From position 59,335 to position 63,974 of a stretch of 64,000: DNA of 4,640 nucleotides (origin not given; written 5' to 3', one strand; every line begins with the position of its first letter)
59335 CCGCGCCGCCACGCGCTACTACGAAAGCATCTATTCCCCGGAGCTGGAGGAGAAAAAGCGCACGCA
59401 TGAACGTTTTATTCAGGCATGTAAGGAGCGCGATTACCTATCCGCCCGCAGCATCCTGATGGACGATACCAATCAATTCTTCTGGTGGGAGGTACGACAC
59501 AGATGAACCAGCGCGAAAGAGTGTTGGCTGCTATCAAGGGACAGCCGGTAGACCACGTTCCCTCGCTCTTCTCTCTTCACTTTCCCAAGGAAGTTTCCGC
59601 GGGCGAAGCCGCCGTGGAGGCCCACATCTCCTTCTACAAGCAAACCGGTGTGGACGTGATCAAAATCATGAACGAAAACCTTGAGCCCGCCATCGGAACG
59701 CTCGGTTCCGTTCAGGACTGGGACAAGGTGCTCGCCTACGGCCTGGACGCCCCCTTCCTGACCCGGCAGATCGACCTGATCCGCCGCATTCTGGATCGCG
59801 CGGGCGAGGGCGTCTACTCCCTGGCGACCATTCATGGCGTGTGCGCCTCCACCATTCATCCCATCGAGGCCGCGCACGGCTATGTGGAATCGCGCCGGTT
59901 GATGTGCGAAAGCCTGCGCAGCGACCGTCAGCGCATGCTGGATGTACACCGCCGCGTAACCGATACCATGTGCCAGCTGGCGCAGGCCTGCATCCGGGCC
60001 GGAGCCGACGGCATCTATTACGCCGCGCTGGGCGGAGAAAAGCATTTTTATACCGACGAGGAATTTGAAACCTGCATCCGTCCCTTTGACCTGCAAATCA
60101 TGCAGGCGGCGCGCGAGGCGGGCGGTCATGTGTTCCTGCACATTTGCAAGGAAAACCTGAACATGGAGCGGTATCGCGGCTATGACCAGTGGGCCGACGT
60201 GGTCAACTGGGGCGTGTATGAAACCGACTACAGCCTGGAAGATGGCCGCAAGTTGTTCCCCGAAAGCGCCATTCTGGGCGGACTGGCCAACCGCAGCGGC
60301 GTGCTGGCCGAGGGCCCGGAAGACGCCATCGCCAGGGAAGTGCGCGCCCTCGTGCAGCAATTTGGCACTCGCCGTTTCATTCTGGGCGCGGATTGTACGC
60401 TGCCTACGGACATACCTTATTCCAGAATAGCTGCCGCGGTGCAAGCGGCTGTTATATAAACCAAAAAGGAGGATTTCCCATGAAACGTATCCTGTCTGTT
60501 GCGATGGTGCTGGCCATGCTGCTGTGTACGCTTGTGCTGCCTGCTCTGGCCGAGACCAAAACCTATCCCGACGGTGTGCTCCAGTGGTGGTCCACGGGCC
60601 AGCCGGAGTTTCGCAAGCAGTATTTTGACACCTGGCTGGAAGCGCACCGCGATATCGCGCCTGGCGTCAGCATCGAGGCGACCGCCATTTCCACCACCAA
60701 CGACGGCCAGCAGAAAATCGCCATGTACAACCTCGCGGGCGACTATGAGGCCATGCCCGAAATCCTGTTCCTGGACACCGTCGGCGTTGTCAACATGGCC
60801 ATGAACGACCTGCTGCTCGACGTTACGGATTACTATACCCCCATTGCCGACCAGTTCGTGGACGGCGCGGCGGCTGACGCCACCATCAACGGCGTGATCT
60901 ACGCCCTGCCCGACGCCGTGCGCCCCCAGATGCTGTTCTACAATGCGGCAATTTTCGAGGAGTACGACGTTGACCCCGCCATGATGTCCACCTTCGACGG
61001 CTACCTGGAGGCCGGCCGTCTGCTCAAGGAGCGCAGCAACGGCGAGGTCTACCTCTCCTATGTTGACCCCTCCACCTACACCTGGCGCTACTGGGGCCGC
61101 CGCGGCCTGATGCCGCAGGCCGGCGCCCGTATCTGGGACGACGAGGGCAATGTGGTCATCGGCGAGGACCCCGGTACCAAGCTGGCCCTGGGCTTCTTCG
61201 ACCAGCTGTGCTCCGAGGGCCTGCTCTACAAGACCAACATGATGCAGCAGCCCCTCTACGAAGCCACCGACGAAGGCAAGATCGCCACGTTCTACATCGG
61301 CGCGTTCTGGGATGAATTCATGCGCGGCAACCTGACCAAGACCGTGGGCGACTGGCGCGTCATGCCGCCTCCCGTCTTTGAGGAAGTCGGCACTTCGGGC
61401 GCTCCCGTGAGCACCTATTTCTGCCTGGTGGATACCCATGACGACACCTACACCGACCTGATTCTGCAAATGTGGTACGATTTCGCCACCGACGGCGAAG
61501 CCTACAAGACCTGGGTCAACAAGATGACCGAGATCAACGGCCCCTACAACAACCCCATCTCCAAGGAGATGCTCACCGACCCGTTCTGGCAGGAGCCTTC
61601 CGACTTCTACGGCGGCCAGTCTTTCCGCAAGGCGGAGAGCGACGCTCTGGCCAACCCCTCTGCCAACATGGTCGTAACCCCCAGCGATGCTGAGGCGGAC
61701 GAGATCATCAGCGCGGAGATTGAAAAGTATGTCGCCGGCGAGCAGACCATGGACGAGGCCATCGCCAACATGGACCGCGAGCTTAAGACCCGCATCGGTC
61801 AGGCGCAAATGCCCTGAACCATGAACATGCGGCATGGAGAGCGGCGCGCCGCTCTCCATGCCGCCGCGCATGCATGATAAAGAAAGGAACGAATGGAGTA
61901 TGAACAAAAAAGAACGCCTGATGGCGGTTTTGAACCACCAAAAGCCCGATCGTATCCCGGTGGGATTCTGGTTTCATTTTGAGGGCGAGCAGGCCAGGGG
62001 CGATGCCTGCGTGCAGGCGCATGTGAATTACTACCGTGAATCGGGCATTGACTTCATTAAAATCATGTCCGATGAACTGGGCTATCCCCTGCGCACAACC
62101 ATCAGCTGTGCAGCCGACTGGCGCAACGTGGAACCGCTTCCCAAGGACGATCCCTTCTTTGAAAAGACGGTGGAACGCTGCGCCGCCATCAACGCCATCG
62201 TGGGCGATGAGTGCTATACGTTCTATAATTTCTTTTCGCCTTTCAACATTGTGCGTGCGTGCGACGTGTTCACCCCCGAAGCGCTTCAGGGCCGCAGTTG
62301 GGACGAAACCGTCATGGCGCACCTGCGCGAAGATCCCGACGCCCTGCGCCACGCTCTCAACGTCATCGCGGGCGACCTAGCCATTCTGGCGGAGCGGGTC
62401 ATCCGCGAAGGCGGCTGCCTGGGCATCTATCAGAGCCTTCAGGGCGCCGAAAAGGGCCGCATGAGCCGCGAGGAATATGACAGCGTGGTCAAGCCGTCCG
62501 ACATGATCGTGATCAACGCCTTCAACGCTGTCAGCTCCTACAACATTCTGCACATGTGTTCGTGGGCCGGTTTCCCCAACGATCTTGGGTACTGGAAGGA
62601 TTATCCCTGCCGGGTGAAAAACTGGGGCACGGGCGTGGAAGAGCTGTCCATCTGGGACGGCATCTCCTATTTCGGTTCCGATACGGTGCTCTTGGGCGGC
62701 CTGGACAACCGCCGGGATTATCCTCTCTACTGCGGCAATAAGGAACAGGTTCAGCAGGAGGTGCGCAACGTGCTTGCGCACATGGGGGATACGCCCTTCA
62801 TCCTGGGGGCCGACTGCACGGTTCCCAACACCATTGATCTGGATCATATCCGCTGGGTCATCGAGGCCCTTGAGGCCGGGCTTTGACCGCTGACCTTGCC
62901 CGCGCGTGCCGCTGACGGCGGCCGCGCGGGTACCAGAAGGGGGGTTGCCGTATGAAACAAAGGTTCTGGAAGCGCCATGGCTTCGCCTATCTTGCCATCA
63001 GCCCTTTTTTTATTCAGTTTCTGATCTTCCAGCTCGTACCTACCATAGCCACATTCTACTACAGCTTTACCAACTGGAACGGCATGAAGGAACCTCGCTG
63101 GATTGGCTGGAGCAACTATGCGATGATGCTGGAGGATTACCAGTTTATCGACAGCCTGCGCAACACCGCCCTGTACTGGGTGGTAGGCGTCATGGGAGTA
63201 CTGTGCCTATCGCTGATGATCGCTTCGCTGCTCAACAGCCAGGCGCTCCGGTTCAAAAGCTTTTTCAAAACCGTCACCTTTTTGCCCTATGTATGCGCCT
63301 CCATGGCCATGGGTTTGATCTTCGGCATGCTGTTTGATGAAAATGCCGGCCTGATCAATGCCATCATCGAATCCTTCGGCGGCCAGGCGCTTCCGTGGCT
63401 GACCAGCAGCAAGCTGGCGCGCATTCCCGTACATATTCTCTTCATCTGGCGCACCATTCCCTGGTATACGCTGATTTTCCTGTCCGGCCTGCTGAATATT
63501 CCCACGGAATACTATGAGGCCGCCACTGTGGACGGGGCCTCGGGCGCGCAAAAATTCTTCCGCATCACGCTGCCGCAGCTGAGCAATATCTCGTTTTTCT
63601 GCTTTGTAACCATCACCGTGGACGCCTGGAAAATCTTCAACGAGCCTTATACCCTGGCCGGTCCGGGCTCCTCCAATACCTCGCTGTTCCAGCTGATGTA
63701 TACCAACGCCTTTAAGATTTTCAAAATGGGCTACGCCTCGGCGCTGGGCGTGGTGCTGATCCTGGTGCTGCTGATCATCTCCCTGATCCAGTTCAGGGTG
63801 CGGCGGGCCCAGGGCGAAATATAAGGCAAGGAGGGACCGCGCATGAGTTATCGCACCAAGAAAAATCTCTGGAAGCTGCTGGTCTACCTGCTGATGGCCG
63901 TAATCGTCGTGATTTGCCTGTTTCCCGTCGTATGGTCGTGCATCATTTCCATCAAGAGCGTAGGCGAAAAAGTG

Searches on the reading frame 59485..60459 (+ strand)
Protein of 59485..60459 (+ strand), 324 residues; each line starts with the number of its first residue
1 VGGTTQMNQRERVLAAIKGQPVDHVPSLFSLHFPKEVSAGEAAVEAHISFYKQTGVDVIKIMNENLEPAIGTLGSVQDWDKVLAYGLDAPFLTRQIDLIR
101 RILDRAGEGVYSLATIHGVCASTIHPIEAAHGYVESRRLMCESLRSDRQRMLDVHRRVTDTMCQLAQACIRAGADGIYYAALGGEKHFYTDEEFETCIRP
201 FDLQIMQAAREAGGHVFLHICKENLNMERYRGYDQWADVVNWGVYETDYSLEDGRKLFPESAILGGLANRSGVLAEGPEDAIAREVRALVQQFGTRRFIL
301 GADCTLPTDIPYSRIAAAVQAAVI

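Call 67: search_protein_families(library=pfam, proteins=[window:59485-60459:+], max_evalue=0.0001)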
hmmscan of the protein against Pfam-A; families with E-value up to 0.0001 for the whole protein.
window:59485-60459:+ (324 aa): 1 family
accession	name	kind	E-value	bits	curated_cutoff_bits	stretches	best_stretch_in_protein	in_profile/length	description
PF01208.23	URO-D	-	4.9e-16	59.1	23.9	1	140-322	165-343/346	Uroporphyrinogen decarboxylase (URO-D)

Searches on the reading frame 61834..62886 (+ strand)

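Call 67: search_protein_families(library=pfam, proteins=[window:61834-62886:+], max_evalue=0.0001)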
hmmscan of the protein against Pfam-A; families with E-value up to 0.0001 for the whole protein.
window:61834-62886:+ (350 aa): 1 family
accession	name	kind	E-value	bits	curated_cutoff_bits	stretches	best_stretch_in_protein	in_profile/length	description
PF01208.23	URO-D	-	1.1e-12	48.1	23.9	1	158-346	163-343/346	Uroporphyrinogen decarboxylase (URO-D)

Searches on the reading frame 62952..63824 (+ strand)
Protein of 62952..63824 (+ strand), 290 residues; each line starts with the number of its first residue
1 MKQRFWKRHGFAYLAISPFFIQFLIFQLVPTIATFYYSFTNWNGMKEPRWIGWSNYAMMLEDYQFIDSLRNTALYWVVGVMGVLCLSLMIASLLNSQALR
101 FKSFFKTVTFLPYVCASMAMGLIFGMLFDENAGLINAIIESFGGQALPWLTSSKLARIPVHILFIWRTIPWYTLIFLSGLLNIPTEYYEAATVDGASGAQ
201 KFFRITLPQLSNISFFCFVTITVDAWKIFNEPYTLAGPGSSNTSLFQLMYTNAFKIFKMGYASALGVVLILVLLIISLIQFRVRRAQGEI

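Call 67: search_protein_families(library=pfam, proteins=[window:62952-63824:+], max_evalue=0.0001)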
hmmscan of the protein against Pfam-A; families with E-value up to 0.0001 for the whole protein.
window:62952-63824:+ (290 aa): 1 family
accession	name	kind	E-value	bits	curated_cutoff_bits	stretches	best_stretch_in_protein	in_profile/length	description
PF00528.27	BPD_transp_1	-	4.6e-14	53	26.4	1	87-282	5-177/184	Binding-protein-dependent transport system inner membrane component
